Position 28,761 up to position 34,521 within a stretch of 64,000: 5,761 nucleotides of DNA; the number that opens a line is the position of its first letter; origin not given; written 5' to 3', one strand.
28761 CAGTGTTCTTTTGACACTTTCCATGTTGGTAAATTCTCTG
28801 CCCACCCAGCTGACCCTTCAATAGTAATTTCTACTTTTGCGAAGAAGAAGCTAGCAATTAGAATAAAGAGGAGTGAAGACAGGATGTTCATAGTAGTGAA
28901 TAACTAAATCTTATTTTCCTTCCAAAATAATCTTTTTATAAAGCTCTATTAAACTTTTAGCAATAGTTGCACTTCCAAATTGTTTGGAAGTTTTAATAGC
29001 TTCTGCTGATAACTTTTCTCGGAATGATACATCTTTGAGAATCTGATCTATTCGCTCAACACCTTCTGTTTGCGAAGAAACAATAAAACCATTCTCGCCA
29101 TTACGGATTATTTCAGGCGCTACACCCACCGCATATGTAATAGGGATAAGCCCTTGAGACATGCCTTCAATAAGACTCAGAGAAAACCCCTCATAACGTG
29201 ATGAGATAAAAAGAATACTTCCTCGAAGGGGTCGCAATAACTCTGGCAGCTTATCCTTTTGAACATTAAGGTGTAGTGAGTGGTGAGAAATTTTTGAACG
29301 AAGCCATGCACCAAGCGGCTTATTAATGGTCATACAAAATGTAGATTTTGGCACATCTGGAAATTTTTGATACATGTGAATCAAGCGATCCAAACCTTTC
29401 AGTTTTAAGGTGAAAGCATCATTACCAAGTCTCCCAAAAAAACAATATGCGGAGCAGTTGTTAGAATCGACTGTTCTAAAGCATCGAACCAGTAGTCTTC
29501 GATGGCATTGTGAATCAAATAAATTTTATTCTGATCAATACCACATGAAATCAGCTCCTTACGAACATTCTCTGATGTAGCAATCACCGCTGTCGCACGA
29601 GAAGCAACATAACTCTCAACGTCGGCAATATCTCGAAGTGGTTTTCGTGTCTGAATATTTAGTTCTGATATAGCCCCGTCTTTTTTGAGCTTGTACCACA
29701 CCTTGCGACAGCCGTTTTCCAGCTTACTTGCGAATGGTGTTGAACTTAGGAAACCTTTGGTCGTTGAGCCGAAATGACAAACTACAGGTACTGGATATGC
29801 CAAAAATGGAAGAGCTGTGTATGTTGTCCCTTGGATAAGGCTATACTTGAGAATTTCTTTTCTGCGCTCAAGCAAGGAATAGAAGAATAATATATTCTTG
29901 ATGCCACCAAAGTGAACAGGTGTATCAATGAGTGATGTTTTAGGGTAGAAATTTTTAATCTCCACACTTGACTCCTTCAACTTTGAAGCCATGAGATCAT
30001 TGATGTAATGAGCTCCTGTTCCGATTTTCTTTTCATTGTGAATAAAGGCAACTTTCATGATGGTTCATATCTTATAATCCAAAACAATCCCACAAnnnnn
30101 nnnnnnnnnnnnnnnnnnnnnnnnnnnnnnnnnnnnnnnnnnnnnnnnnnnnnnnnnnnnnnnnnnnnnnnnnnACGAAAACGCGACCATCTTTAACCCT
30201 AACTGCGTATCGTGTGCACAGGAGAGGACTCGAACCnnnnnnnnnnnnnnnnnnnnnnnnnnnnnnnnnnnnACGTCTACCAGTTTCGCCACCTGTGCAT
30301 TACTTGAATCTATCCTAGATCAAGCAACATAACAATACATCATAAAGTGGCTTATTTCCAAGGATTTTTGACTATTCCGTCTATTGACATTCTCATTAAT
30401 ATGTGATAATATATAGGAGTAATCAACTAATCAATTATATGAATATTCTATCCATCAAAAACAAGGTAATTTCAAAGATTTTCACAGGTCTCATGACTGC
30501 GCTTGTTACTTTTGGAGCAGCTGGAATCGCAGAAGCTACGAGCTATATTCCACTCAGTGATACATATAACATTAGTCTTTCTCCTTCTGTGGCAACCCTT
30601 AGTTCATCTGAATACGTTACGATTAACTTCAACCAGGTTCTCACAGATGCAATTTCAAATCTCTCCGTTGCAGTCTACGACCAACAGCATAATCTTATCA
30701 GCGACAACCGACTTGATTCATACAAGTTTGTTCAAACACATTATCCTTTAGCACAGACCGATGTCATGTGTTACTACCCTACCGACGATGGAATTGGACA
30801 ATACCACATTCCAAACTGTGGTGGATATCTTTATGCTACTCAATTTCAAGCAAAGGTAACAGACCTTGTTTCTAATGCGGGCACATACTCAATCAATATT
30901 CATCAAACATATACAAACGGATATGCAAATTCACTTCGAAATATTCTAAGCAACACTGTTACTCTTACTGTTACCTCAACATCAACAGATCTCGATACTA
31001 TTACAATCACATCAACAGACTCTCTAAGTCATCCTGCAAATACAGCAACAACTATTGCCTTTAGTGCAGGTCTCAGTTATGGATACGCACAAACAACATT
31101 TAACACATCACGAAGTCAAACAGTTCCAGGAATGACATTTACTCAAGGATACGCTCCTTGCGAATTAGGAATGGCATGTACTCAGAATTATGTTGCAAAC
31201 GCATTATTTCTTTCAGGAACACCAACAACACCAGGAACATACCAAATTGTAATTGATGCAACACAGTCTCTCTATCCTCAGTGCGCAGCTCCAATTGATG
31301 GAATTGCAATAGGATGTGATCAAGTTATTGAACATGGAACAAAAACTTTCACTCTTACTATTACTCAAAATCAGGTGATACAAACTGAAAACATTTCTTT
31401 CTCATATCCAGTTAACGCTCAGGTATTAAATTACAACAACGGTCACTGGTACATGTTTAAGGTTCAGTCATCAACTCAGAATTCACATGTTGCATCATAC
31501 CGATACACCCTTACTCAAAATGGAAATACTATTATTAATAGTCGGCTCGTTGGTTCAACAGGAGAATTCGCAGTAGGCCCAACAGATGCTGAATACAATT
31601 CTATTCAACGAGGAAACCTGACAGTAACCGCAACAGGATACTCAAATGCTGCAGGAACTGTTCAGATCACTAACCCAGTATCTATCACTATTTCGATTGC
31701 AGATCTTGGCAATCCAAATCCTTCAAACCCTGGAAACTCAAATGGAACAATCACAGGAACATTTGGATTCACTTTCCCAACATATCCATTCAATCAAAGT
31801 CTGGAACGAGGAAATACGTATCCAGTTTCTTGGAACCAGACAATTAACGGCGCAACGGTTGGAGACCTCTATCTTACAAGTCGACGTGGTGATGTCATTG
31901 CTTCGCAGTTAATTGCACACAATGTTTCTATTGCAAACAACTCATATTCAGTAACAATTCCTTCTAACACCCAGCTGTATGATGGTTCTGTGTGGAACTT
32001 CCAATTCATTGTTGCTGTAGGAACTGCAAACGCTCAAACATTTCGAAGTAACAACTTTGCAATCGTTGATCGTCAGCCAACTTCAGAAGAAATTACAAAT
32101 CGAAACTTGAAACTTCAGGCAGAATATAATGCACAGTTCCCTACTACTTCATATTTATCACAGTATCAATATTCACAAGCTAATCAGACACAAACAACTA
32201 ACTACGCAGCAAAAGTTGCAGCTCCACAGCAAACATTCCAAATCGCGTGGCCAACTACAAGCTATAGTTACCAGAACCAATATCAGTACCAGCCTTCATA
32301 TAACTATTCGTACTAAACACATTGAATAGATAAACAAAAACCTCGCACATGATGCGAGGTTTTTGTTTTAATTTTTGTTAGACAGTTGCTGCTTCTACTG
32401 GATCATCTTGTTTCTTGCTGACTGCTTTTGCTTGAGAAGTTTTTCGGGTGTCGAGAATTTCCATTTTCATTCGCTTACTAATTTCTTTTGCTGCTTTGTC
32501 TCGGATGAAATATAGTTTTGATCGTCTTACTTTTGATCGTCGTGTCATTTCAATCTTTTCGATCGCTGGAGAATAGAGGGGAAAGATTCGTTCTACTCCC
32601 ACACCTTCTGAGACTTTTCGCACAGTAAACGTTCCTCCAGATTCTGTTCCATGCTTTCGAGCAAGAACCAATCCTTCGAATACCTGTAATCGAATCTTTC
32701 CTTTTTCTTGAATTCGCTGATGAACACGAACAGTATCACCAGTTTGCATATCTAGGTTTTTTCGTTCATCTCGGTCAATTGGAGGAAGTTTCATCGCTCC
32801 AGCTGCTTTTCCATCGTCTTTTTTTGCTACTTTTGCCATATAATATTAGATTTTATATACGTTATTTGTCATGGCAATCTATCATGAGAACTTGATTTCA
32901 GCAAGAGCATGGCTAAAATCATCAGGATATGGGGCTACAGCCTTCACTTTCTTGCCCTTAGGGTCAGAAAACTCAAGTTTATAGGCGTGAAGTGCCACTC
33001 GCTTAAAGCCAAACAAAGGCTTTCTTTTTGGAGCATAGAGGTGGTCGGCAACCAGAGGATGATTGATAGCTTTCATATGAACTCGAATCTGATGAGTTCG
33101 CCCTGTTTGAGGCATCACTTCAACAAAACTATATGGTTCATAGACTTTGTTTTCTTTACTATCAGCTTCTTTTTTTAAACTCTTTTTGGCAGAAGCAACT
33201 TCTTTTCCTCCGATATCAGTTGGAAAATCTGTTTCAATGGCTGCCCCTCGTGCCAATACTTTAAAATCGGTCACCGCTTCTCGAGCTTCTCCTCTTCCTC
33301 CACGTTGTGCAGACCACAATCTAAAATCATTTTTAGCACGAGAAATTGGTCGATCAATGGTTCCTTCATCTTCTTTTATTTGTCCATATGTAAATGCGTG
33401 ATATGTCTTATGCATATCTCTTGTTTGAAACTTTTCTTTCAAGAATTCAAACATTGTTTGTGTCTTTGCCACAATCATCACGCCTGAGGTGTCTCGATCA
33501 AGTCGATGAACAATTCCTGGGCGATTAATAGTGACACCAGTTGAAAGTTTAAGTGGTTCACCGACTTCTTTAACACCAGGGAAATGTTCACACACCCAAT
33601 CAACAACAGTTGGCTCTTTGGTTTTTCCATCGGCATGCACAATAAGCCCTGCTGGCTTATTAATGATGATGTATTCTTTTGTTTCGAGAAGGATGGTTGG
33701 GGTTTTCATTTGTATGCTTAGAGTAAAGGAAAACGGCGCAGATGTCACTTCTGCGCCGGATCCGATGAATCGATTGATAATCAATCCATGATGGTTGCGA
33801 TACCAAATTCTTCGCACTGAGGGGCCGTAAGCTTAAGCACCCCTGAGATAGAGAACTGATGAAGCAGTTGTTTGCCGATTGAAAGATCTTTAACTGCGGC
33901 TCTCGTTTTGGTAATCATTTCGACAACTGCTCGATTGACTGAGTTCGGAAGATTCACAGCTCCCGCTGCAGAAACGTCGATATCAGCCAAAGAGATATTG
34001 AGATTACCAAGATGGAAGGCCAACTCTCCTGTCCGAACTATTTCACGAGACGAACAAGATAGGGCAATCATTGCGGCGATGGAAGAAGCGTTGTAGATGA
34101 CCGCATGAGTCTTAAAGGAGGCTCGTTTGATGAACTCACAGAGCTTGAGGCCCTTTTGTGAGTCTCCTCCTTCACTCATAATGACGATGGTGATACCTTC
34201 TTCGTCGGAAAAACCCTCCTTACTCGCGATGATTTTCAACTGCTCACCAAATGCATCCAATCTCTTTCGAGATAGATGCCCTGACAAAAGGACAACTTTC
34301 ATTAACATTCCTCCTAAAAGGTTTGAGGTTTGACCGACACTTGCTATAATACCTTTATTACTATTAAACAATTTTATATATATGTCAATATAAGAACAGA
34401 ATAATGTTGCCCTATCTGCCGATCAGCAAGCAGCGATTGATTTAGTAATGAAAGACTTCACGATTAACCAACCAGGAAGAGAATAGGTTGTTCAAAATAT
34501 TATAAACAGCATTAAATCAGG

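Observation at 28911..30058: GT4 glycosyltransferase interrupted at an A7 homopolymer: phase-variable surface glycosylation, decaying gene, or sequencing error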

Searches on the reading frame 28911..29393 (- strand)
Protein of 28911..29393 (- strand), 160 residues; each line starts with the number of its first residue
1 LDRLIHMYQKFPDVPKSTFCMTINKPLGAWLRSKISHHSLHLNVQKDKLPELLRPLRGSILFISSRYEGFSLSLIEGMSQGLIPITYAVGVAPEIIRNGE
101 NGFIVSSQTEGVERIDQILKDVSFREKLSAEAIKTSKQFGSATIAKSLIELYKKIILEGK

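Call 6: search_protein_families(library=pfam, proteins=[window:28911-29393:-], max_evalue=0.01)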
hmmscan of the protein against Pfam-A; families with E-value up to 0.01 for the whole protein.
window:28911-29393:- (160 aa): 2 families
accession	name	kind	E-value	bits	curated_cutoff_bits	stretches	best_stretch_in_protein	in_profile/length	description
PF00534.26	Glycos_transf_1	-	6.2e-17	62.1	26.4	1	37-134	74-171/172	Glycosyl transferases group 1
PF13692.12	Glyco_trans_1_4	-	1.4e-10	42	27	1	47-121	68-142/142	Glycosyl transferases group 1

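Call 11: find_encoding_contigs(protein=window:28911-29393:-, flank=6000)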
Protein window:28911-29393:- (160 aa): no gene with exactly this product is on record in the collection.

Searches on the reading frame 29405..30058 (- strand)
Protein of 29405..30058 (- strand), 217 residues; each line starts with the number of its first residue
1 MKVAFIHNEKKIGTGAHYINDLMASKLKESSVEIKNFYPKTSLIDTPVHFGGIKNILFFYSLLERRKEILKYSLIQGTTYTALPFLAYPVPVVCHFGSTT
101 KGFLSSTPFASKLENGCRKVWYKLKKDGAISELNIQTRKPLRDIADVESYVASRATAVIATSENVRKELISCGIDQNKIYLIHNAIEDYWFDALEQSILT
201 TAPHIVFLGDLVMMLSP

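Call 6: search_protein_families(library=pfam, proteins=[window:29405-30058:-], max_evalue=0.01)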
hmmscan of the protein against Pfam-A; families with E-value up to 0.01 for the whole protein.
window:29405-30058:- (217 aa): 2 families
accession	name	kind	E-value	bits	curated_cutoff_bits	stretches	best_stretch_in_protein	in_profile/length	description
PF13439.12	Glyco_transf_4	-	1.5e-08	35.3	28.5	1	53-187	54-167/170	Glycosyltransferase Family 4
PF13579.12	Glyco_trans_4_4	-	0.00026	21.8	29.7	1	135-184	110-157/158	Glycosyl transferase 4-like domain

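Call 10: find_encoding_contigs(protein=window:29405-30058:-, flank=6000)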
Protein window:29405-30058:- (217 aa): 1 contig read that carries it; 1 place shown.
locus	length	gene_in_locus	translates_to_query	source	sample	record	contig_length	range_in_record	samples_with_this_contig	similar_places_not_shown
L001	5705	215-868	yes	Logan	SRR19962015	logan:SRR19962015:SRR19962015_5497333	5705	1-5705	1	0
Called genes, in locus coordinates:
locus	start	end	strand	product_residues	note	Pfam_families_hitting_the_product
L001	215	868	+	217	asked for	PF13439:Glyco_transf_4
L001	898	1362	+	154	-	PF13692:Glyco_trans_1_4, PF00534:Glycos_transf_1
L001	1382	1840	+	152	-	-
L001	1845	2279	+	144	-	PF01451:LMWPc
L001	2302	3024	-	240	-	PF00535:Glycos_transf_2, PF10111:Glyco_tranf_2_2 (weak), PF13641:Glyco_tranf_2_3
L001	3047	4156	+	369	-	PF01075:Glyco_transf_9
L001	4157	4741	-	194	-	PF09335:VTT_dom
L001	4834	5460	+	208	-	PF14360:PAP2_C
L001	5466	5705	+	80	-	?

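Call 30: list_cluster_members(proteins=[window:29405-30058:-, window:28914-29375:-])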
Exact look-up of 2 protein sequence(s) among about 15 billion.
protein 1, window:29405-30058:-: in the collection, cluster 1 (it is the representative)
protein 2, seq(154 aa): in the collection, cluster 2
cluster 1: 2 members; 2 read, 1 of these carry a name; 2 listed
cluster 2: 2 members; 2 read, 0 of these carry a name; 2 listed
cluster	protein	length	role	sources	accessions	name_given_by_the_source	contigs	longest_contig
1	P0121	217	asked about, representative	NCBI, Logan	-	-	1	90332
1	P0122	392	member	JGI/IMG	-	glycosyltransferase involved in cell wall biosynthesis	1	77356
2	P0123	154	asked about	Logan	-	-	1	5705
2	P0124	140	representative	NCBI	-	-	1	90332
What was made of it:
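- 29405..30058 (-): N-frame ORF of 217 aa. It holds the acceptor-side Rossmann domain and the first beta-strand of the C domain (…HIVFLG), followed by 8 out-of-frame residues (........) and a TAA stop at 29405..29407. Exactly this product is on record from NCBI (a 90,332-bp contig) and from Logan run SRR19962015 (calls 10, 30).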

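Call 33: find_encoding_contigs(protein=P0122, flank=10000, max_places=6)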
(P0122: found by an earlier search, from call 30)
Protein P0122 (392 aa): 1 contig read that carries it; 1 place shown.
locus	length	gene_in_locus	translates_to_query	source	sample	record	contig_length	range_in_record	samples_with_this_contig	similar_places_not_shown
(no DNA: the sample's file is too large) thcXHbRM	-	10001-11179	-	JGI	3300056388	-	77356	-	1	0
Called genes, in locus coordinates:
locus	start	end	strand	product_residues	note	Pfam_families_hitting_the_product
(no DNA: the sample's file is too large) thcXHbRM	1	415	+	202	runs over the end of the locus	-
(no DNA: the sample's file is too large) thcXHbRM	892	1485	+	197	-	PF13518:HTH_28 (weak)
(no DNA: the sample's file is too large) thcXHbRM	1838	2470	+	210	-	PF13207:AAA_17 (weak)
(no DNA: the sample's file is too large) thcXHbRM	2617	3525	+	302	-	PF03462:PCRF, PF00472:RF-1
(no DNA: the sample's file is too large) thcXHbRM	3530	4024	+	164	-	PF03412:Peptidase_C39, PF12385:Peptidase_C70 (weak), PF13529:Peptidase_C39_2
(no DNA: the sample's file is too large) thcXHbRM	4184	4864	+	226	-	PF00005:ABC_tran, PF02463:SMC_N (faint), PF13304:AAA_21 (weak)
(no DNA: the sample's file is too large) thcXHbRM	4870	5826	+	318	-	PF18075:FtsX_ECD, PF02687:FtsX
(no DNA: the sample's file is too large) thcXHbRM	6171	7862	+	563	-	PF06418:CTP_synth_N, PF00117:GATase, PF07722:Peptidase_C26 (weak)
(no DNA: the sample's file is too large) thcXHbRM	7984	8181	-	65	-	-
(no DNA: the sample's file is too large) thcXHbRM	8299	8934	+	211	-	PF00702:Hydrolase, PF13419:HAD_2 (faint)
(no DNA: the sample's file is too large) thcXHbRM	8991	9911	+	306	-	PF01156:IU_nuc_hydro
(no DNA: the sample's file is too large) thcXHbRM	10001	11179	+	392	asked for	PF13439:Glyco_transf_4 (weak), PF13579:Glyco_trans_4_4 (faint), PF00534:Glycos_transf_1, PF13692:Glyco_trans_1_4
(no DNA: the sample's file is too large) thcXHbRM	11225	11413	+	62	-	-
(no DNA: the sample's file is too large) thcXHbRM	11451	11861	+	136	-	PF23477:zf_Tbcl_2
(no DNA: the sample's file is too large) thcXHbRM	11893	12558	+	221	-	PF01569:PAP2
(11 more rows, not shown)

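Call 34: find_related_loci(query=P0122, collection=metagenome_contigs, flank=10000)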
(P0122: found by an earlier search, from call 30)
Query P0122 (392 aa) in metagenome_contigs; peptide patterns used: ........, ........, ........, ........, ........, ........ (x = any residue, [..] = any of these).
360 stretches matched a pattern; 213 encode a relative of the query (tblastn E <= 1e-3); the best 80 are kept; 80 distinct loci.
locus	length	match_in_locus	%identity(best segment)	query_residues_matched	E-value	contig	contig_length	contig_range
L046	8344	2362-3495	76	1-378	0e+0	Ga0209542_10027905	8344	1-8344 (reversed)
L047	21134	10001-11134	75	1-378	0e+0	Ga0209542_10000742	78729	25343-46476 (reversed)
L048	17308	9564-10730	71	1-389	0e+0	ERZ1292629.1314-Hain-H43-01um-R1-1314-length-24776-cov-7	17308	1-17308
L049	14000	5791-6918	73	1-376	0e+0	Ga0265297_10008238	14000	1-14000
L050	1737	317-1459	72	1-381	0e+0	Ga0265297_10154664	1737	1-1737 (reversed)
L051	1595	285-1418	72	1-378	0e+0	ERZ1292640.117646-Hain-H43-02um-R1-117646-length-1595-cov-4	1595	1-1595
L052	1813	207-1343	72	1-379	0e+0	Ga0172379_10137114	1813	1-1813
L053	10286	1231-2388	72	1-386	0e+0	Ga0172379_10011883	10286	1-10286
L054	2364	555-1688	72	1-378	0e+0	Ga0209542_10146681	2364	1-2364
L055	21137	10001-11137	70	1-379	0e+0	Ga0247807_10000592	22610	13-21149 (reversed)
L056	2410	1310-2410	72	1-367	0e+0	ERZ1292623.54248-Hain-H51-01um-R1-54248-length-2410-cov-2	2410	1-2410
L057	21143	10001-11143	68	1-381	0e+0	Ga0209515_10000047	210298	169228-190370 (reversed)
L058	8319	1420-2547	71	1-376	0e+0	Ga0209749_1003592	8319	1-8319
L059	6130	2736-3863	69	1-376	0e+0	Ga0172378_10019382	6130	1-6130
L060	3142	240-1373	67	1-379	0e+0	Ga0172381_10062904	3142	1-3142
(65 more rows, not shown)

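Call 56: find_encoding_contigs(protein=P0124, flank=3000, max_places=5)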
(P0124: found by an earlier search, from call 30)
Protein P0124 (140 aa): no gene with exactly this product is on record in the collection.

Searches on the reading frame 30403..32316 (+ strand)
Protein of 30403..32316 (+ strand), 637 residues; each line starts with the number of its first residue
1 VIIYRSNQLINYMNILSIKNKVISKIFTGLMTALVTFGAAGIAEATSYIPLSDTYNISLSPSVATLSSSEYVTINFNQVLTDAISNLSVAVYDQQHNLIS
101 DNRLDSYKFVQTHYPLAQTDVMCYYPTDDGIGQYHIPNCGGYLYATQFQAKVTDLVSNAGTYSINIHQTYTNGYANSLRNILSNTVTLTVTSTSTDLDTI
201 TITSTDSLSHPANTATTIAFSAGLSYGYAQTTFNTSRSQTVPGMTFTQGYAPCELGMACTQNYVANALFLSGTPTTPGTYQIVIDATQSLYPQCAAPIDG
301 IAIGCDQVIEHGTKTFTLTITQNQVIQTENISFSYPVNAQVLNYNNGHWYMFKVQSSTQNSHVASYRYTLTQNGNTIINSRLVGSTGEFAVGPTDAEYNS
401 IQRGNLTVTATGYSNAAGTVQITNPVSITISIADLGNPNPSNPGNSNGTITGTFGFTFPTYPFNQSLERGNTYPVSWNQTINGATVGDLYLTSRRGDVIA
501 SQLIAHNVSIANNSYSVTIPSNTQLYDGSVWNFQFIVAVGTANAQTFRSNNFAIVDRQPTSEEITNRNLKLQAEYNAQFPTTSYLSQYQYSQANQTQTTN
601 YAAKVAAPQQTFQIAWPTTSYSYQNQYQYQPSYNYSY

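Call 6: search_protein_families(library=pfam, proteins=[window:30403-32316:+], max_evalue=0.01)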
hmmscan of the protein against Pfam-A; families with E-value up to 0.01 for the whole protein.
window:30403-32316:+ (637 aa): 0 families

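Call 24: find_encoding_contigs(protein=window:30403-32316:+, flank=10000, max_places=10)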
Protein window:30403-32316:+ (637 aa): no gene with exactly this product is on record in the collection.
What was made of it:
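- Tried and rejected: (3) Exact-product look-ups of the 160-aa C ORF, the 637-aa neighbour, and P0124 found nothing on record (calls 11, 24, 56).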

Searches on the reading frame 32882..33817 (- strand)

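Call 7: search_protein_families(library=pfam, proteins=[window:32882-33817:-], max_evalue=0.01)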
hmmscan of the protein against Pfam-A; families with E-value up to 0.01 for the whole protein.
window:32882-33817:- (311 aa): 1 family
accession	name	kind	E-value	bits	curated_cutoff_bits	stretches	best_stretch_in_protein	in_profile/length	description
PF00849.27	PseudoU_synth_2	-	1.2e-30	107.2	26.8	1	49-249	2-151/152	RNA pseudouridylate synthase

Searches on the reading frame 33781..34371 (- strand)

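Call 7: search_protein_families(library=pfam, proteins=[window:33781-34371:-], max_evalue=0.01)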
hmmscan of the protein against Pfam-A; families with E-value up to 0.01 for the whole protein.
window:33781-34371:- (196 aa): 1 family
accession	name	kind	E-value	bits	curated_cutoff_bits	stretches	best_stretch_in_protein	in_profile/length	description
PF00574.28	CLP_protease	-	0.00035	20.9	20.2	1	27-162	19-156/182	Clp protease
